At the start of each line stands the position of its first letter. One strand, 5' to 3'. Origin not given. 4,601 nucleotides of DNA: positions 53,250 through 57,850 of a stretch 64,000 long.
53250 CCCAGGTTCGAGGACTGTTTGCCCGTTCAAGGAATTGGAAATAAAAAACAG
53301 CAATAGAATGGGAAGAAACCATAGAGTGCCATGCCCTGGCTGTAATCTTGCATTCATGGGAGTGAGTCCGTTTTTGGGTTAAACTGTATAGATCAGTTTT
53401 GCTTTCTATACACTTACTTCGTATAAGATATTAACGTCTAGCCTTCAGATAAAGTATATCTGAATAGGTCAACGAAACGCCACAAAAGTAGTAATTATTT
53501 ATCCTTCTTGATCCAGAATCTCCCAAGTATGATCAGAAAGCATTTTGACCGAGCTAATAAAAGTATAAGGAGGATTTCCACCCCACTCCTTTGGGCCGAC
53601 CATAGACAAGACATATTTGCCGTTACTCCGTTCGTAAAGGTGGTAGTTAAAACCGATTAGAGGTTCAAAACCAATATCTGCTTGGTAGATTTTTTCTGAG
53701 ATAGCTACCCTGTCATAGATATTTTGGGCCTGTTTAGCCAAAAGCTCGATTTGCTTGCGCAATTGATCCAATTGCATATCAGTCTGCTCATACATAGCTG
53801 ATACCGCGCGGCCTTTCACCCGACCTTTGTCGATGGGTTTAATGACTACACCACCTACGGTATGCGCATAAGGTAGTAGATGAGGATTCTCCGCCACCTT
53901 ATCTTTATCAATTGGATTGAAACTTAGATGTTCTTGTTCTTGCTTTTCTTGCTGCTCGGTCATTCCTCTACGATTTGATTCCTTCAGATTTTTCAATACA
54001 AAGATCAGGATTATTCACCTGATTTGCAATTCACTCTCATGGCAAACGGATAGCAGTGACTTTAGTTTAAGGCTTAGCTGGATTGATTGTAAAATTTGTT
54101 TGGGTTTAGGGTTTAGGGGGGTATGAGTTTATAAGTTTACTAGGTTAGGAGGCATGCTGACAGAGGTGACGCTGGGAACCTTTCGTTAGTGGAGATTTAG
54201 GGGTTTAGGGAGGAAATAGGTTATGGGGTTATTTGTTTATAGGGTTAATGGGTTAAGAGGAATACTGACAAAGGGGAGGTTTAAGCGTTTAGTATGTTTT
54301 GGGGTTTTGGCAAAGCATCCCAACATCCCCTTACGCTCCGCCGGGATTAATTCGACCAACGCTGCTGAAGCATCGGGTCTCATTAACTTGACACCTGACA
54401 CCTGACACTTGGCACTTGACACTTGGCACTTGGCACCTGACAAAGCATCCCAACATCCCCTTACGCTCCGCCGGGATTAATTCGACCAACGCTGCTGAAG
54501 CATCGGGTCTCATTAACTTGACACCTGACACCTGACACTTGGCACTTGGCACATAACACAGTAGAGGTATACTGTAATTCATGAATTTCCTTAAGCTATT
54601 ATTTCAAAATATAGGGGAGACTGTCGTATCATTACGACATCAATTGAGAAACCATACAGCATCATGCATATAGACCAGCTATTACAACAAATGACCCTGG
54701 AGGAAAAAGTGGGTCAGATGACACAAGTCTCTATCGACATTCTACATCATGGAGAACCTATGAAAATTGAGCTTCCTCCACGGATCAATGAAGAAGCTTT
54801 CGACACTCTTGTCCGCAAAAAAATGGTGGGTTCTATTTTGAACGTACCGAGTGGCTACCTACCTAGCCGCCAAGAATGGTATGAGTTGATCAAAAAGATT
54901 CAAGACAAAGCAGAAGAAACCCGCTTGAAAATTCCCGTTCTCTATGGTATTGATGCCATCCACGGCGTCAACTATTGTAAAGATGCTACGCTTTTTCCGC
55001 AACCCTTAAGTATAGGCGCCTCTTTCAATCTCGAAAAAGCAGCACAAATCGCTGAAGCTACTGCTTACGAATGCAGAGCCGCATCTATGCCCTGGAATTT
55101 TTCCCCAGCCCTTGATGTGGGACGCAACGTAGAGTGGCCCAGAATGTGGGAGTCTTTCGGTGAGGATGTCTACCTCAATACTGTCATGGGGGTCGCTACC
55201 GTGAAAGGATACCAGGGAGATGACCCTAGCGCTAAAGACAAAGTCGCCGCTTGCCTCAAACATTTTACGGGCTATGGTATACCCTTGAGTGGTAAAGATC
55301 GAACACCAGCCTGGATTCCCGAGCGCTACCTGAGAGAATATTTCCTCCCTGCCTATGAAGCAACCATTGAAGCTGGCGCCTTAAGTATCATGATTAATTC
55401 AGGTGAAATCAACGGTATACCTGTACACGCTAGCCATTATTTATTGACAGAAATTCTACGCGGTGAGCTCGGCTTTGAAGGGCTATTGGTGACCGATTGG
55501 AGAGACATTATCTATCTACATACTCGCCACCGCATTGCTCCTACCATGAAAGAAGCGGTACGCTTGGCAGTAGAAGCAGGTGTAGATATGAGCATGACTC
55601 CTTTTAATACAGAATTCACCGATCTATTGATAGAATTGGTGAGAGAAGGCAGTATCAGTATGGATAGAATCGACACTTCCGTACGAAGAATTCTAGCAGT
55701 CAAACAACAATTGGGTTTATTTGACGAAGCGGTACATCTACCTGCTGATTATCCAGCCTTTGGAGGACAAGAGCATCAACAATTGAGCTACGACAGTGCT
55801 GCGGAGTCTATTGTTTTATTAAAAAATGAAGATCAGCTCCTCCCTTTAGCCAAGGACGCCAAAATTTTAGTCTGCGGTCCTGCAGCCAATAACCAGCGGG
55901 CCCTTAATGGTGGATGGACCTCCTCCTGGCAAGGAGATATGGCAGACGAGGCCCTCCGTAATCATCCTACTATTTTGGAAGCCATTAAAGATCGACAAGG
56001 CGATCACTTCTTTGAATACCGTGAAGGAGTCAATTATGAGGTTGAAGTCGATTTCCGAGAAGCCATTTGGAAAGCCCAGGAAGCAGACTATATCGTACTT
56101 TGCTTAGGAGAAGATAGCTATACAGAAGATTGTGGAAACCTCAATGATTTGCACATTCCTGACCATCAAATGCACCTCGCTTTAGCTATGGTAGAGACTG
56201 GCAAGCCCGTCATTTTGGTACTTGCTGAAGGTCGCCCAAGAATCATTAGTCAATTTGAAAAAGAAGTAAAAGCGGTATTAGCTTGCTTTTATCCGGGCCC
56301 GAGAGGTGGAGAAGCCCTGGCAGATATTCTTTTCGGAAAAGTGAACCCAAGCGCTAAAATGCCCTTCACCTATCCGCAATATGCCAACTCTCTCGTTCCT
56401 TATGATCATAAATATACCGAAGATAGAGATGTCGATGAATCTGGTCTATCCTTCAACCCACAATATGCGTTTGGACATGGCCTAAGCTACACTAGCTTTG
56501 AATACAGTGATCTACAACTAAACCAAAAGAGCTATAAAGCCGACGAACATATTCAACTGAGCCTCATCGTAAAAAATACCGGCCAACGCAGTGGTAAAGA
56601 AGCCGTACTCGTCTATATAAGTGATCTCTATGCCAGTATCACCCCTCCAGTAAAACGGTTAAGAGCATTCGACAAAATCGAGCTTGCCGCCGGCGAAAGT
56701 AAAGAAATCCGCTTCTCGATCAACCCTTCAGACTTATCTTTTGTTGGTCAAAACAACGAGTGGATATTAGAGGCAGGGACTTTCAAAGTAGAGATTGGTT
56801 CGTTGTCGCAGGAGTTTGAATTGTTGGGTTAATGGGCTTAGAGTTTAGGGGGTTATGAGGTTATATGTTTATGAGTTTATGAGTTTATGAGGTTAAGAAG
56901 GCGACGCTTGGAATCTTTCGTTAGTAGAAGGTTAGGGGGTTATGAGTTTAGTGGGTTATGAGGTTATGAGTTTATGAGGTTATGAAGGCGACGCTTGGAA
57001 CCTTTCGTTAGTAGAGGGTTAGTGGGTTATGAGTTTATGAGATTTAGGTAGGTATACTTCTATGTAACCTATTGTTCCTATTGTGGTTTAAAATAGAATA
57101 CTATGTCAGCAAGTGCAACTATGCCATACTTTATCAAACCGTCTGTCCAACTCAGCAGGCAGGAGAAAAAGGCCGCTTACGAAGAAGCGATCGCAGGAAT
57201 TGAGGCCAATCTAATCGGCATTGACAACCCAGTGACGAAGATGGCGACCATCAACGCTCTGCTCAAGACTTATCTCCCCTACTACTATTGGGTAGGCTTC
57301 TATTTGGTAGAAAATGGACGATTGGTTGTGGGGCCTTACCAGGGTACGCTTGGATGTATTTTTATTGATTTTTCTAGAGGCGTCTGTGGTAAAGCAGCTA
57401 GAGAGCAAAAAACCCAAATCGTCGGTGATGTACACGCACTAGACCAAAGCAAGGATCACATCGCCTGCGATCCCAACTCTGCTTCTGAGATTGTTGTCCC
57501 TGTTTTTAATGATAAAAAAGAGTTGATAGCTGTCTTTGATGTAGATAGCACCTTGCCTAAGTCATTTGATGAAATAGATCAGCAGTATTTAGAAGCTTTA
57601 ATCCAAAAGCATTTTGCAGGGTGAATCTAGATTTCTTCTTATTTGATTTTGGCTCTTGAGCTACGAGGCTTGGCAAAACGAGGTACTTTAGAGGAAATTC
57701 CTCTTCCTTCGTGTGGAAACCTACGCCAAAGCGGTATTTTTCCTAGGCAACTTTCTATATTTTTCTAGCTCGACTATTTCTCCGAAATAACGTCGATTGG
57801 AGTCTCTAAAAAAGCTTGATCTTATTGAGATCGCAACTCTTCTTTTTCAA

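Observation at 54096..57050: bglX is bracketed by same-orientation, C-poor G/T-rich repeat blocks sharing a conserved 32-nt core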

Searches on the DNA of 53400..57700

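Call 11: search_rna_families(source=window, start=53400, end=57700, threshold=evalue, max_evalue=5)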
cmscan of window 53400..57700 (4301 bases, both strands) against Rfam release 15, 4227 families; matches with E-value up to 5: 0.
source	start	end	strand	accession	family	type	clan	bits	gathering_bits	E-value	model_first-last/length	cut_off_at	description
